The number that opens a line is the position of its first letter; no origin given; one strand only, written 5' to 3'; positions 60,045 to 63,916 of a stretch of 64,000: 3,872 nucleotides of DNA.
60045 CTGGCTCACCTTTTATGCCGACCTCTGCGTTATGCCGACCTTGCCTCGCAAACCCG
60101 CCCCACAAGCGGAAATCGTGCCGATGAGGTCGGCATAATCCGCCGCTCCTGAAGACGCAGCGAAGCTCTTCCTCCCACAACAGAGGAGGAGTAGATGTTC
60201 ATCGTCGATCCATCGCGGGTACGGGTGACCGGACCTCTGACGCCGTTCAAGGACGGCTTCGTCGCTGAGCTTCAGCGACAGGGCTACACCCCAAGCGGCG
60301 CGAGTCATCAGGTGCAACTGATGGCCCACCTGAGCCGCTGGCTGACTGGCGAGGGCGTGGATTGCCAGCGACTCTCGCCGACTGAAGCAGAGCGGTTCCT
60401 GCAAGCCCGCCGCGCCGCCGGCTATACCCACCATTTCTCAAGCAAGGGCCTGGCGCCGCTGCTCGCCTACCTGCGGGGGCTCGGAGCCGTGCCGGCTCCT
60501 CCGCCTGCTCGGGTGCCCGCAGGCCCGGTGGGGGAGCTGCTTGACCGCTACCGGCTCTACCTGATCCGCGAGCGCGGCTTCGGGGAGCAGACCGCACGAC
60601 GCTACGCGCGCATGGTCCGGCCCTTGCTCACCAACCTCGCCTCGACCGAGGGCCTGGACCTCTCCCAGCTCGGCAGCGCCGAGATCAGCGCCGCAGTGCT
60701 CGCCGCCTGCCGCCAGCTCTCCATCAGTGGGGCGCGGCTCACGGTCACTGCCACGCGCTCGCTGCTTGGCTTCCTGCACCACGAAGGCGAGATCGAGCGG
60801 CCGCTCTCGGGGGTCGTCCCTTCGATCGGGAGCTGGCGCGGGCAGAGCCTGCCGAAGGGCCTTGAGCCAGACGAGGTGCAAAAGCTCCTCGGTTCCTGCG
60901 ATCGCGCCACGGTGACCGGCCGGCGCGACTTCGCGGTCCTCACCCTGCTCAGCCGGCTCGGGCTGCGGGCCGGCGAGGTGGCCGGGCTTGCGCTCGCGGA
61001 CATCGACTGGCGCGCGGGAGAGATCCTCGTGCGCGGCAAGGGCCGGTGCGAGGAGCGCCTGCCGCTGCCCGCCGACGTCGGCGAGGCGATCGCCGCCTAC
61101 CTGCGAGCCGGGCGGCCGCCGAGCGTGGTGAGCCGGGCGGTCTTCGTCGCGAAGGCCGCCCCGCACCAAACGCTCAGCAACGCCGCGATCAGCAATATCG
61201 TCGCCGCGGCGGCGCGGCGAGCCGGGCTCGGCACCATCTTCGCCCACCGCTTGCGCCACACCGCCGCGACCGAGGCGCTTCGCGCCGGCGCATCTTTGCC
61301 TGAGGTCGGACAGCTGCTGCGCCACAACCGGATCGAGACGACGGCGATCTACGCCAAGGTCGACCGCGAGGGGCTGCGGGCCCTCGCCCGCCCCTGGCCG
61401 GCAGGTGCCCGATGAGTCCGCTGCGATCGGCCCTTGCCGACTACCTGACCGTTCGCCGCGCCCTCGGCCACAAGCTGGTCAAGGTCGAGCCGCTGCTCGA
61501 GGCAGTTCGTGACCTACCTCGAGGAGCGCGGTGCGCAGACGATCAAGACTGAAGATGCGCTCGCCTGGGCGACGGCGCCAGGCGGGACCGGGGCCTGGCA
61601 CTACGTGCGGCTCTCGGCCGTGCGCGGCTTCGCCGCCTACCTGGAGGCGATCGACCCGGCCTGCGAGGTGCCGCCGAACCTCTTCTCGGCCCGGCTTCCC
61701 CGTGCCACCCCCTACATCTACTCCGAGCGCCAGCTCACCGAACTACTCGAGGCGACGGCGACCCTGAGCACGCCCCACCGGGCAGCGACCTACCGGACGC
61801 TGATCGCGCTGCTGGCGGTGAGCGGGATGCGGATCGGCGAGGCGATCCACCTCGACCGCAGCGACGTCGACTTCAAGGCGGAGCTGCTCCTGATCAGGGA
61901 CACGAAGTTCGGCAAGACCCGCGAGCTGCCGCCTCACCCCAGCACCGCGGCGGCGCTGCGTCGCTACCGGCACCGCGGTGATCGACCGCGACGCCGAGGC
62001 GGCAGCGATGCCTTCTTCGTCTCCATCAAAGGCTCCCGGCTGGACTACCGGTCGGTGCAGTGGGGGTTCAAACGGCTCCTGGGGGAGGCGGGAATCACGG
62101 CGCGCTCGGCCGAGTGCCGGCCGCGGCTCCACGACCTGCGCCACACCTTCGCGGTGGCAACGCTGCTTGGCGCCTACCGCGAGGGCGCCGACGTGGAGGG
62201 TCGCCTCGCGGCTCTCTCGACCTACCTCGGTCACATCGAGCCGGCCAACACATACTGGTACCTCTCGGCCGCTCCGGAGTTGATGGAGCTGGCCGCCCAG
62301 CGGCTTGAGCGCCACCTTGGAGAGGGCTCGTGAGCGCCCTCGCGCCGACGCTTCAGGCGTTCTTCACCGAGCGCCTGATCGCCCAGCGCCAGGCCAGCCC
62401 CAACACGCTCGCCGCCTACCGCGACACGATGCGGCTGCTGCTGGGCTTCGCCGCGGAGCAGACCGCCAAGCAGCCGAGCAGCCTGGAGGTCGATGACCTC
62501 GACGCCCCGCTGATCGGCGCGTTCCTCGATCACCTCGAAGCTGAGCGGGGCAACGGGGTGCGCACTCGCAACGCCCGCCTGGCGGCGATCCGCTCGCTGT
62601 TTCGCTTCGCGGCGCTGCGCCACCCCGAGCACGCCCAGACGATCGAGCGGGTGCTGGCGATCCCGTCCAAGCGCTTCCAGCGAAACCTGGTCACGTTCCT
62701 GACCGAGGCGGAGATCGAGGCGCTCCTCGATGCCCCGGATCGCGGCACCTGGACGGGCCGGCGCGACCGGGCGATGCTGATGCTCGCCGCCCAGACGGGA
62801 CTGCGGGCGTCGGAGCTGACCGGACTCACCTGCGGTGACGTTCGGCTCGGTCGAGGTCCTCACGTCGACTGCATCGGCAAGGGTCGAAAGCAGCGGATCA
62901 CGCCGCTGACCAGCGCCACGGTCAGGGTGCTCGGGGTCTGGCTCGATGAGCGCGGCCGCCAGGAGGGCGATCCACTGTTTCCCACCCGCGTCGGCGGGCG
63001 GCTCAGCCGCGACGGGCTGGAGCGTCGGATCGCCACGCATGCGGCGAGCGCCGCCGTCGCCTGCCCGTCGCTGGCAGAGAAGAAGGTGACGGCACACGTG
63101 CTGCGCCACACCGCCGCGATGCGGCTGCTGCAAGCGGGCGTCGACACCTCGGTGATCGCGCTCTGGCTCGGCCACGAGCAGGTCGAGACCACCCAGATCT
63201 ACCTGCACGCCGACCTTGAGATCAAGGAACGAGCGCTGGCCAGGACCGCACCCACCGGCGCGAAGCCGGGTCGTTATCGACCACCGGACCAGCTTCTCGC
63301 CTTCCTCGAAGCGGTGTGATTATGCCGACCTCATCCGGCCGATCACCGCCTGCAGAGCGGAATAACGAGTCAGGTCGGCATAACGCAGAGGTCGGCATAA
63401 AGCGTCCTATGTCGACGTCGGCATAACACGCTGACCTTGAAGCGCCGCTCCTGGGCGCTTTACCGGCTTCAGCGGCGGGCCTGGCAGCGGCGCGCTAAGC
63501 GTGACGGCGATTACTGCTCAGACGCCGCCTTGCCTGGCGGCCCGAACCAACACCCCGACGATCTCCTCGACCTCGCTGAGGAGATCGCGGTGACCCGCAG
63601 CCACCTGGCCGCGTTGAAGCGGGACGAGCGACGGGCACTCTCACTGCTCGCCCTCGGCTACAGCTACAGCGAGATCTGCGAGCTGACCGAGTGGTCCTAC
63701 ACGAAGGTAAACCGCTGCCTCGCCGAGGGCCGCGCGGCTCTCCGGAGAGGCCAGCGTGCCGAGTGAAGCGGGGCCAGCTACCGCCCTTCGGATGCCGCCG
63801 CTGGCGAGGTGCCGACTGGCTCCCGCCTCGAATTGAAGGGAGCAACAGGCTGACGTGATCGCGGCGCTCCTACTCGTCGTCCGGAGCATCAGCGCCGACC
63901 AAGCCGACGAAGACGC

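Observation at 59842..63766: Recombinase-in-trio element inserted in frame into an ECF-like sigma factor gene, with a 5-bp ACCTT duplication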

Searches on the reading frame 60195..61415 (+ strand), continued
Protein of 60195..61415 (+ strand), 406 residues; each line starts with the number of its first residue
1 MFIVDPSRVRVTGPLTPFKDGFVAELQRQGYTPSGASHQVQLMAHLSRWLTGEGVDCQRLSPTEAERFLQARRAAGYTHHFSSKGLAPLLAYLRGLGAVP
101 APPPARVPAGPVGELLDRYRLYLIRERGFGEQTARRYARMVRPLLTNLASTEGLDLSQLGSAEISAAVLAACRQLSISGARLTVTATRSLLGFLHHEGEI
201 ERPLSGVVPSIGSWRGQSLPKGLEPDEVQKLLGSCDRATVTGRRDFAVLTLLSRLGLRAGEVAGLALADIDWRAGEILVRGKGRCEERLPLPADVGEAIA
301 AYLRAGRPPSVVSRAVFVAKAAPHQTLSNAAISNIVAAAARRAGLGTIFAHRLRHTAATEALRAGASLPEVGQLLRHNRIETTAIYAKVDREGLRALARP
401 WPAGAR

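Call 57: search_protein_families(library=ncbifam, proteins=[window:60195-61412:+], max_evalue=0.001)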
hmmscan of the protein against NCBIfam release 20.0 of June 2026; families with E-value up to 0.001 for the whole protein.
window:60195-61412:+ (406 aa): 11 families
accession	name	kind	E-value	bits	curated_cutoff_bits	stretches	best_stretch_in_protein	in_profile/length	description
NF001399.0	PRK00283.1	subfamily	1.6e-38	132.6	279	1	115-398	8-292/300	tyrosine recombinase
TIGR02224.1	recomb_XerC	equivalog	2.2e-38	132.3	335.15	1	118-396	2-284/295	tyrosine recombinase XerC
TIGR02225.1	recomb_XerD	equivalog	8.1e-38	130.4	329.6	1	118-397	2-282/290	site-specific tyrosine recombinase XerD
NF040815.2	recomb_XerA_Arch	equivalog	3.8e-35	121.7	220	1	122-395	6-260/263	site-specific tyrosine recombinase/integron integrase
NF002331.0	PRK01287.1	subfamily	1.4e-25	90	371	1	223-397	142-320/365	site-specific tyrosine recombinase XerC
TIGR02249.1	integrase_gron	subfamily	9.4e-19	67.9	265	2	327-398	237-309/315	integron integrase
NF003462.0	PRK05084.1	equivalog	1.1e-16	60.6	267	1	243-393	195-348/360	tyrosine recombinase XerS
NF011946.0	PRK15417.1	equivalog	1.7e-11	43.9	435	2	124-301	24-190/337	integron integrase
NF007371.0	PRK09871.1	subfamily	7.2e-09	35.5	222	1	226-387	10-172/198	tyrosine-type DNA invertase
NF041502.1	integrase_1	equivalog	1.1e-05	24.4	350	1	329-392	300-363/484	site-specific integrase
NF007370.0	PRK09870.1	subfamily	1.9e-05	24.4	221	1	226-387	16-177/200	tyrosine-type DNA invertase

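Call 70: predict_structure(alignment_id=A3)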
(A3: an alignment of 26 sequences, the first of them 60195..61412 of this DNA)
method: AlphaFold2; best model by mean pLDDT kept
length: 406 residues; sequences in the alignment: 26
mean_pLDDT: 76.6   pTM: 0.48
mean pLDDT of the five models: 76.6, 75.5, 73.1, 66.1, 62.5
residues with pLDDT >= 90: 59; 70-90: 242; 50-70: 61; < 50: 44
segments of 3 or more residues with pLDDT < 50: 1-3, 97-104, 215-219, 281-287, 389-406
pLDDT, mean of each block of 10 residues (from residue 1): 68 88 82 80 90 80 84 72 74 60 55 89 72 88 86 79 79 78 88 83 76 48 85 93 93 86 85 67 50 85 84 82 72 93 89 83 72 67 57 47 38
secondary structure, 60 per line:
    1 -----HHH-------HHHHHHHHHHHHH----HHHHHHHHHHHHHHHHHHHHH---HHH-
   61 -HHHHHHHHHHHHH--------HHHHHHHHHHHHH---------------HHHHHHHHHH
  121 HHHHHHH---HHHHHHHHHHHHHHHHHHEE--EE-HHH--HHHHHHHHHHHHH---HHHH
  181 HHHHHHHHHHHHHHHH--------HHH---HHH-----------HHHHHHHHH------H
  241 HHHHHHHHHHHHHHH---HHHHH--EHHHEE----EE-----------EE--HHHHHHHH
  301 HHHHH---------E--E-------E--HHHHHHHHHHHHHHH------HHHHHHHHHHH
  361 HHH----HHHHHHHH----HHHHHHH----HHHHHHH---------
elements in order: H16-28 H33-53 H62-74 H83-95 H111-127 H131-148 H161-173 H177-196 H225-233 H240-255 H259-263 H293-305 H329-343 H350-363 H368-375 H380-386 H391-397

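Call 72: get_annotated_region(hit=H21, flank=20000)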
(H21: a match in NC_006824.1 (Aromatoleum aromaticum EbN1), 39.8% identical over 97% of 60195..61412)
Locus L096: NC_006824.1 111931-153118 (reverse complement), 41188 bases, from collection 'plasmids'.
description: Aromatoleum aromaticum EbN1 plasmid 2, complete sequence
organism: Aromatoleum aromaticum EbN1 (NCBI taxid 76114)
taxonomy: Bacteria; Pseudomonadota; Betaproteobacteria; Rhodocyclales; Rhodocyclaceae; Aromatoleum; Aromatoleum aromaticum; Aromatoleum aromaticum EbN1
host: -; source: -; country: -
typing (MOB-suite, as given by PLSDB): conjugative; replicon rep_cluster_1841; relaxase MOBP; mating-pair formation MPF_T
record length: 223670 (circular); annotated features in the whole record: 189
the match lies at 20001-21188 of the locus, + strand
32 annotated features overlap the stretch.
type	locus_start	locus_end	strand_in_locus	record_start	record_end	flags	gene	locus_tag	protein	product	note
CDS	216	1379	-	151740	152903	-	-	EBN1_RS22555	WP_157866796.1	site-specific integrase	GO:0015074 - DNA integration [Evidence IEA]; GO:0006310 - DNA recombination [Evidence IEA]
CDS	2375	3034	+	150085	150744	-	-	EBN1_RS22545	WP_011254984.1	hypothetical protein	-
CDS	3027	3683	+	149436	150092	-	-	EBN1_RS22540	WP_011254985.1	RES family NAD+ phosphorylase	-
CDS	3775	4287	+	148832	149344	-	-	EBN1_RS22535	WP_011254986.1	hypothetical protein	-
CDS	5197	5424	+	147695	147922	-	-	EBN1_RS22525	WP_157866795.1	hypothetical protein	-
CDS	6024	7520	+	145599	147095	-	istA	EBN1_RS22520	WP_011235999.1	IS21-like element ISAZo16 family transposase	GO:0006313 - DNA transposition [Evidence IEA]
CDS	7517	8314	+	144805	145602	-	istB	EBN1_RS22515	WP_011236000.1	IS21-like element ISAZo16 family helper ATPase IstB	-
CDS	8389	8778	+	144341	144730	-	-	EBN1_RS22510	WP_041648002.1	hypothetical protein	-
CDS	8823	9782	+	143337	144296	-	-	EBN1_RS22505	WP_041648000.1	DNA-binding protein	-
CDS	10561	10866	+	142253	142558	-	-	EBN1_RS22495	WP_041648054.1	transcriptional regulator KorA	-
CDS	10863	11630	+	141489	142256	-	-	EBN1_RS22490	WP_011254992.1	ParA family protein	-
CDS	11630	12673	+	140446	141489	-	-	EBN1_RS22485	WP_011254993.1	ParB/RepB/Spo0J family partition protein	GO:0007059 - chromosome segregation [Evidence IEA]; GO:0000910 - cytokinesis [Evidence IEA]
CDS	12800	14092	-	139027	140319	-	-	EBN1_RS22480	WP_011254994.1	Y-family DNA polymerase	-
CDS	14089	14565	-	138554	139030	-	umuD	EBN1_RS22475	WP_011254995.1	translesion error-prone DNA polymerase V autoproteolytic subunit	-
CDS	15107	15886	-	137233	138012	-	istB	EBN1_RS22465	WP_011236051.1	IS21-like element ISAzo17 family helper ATPase IstB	-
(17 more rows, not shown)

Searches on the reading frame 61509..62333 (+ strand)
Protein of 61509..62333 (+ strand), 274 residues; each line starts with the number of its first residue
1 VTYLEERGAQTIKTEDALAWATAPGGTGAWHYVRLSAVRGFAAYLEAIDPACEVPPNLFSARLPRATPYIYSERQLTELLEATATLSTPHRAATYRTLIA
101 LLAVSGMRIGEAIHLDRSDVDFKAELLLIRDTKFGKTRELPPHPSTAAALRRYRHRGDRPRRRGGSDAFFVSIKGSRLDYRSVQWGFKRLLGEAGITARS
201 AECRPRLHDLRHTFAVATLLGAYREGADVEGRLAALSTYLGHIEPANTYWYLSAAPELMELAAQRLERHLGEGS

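Call 5: search_protein_families(library=pfam, proteins=[window:61509-62333:+], max_evalue=0.01)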
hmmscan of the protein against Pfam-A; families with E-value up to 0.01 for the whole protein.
window:61509-62333:+ (274 aa): 1 family
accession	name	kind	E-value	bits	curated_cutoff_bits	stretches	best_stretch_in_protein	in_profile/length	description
PF00589.27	Phage_integrase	-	3.3e-21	76.2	27.1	1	73-255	5-169/172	Phage integrase family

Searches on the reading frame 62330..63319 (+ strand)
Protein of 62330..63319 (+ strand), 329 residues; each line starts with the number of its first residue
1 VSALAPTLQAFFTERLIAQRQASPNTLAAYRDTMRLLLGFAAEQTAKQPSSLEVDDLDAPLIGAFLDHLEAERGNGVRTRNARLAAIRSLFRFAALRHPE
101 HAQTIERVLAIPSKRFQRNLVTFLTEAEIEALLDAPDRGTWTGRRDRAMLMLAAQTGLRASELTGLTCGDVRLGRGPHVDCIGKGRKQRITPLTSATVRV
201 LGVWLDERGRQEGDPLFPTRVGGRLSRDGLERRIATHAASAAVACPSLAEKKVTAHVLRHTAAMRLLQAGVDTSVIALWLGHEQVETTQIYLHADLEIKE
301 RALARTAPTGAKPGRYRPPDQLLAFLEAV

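Call 5: search_protein_families(library=pfam, proteins=[window:62330-63319:+], max_evalue=0.01)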
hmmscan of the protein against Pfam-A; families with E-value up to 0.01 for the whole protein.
window:62330-63319:+ (329 aa): 3 families
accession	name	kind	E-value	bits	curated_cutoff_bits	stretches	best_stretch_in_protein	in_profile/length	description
PF00589.27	Phage_integrase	-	1.5e-35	123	27.1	1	123-295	2-169/172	Phage integrase family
PF02899.23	Phage_int_SAM_1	-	6e-12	46.1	22.3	1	12-97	4-82/83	Phage integrase, N-terminal SAM-like domain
PF13495.12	Phage_int_SAM_4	-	0.0096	16.8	27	0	18-92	10-76/85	Phage integrase, N-terminal SAM-like domain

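Call 57: search_protein_families(library=ncbifam, proteins=[window:62330-63316:+], max_evalue=0.001)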
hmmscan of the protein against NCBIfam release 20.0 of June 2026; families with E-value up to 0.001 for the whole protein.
window:62330-63316:+ (329 aa): 12 families
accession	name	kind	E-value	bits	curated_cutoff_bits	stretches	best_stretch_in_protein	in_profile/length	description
TIGR02224.1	recomb_XerC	equivalog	7.9e-50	169.9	335.15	1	12-306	3-289/295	tyrosine recombinase XerC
TIGR02225.1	recomb_XerD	equivalog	4.2e-49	167.4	329.6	1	12-295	3-275/290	site-specific tyrosine recombinase XerD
NF001399.0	PRK00283.1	subfamily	4.4e-48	164.1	279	1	12-297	12-286/300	tyrosine recombinase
NF040815.2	recomb_XerA_Arch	equivalog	4.6e-43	147.7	220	1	14-297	5-257/263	site-specific tyrosine recombinase/integron integrase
NF002331.0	PRK01287.1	subfamily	3.1e-34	118.5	371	1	7-310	29-328/365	site-specific tyrosine recombinase XerC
TIGR02249.1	integrase_gron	subfamily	1.9e-19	70.2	265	2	223-294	230-300/315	integron integrase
NF003462.0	PRK05084.1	equivalog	5.8e-18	64.7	267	1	144-306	195-356/360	tyrosine recombinase XerS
NF007370.0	PRK09870.1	subfamily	1.6e-16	60.6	221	1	122-292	11-177/200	tyrosine-type DNA invertase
NF007371.0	PRK09871.1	subfamily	4.5e-14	52.4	222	1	122-291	5-171/198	tyrosine-type DNA invertase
NF011946.0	PRK15417.1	equivalog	6.8e-09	35.3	435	1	250-294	271-315/337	integron integrase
NF040693.1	recomb_GmtY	equivalog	1.4e-05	24.6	340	0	253-294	391-432/441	gamma-mobile-trio recombinase GmtY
NF041502.1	integrase_1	equivalog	0.00023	20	350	0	252-300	318-366/484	site-specific integrase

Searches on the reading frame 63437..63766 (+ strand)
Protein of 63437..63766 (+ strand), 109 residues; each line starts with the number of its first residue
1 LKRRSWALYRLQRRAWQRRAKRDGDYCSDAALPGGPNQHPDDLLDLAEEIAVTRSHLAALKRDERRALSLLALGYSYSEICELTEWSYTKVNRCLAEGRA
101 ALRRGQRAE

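Call 5: search_protein_families(library=pfam, proteins=[window:63437-63766:+], max_evalue=0.01)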
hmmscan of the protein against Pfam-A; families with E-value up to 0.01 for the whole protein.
window:63437-63766:+ (109 aa): 1 family
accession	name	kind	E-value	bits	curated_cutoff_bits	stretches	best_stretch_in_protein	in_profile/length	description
PF08281.18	Sigma70_r4_2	-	2.9e-06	27.2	25.7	1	57-102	8-54/54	Sigma-70, region 4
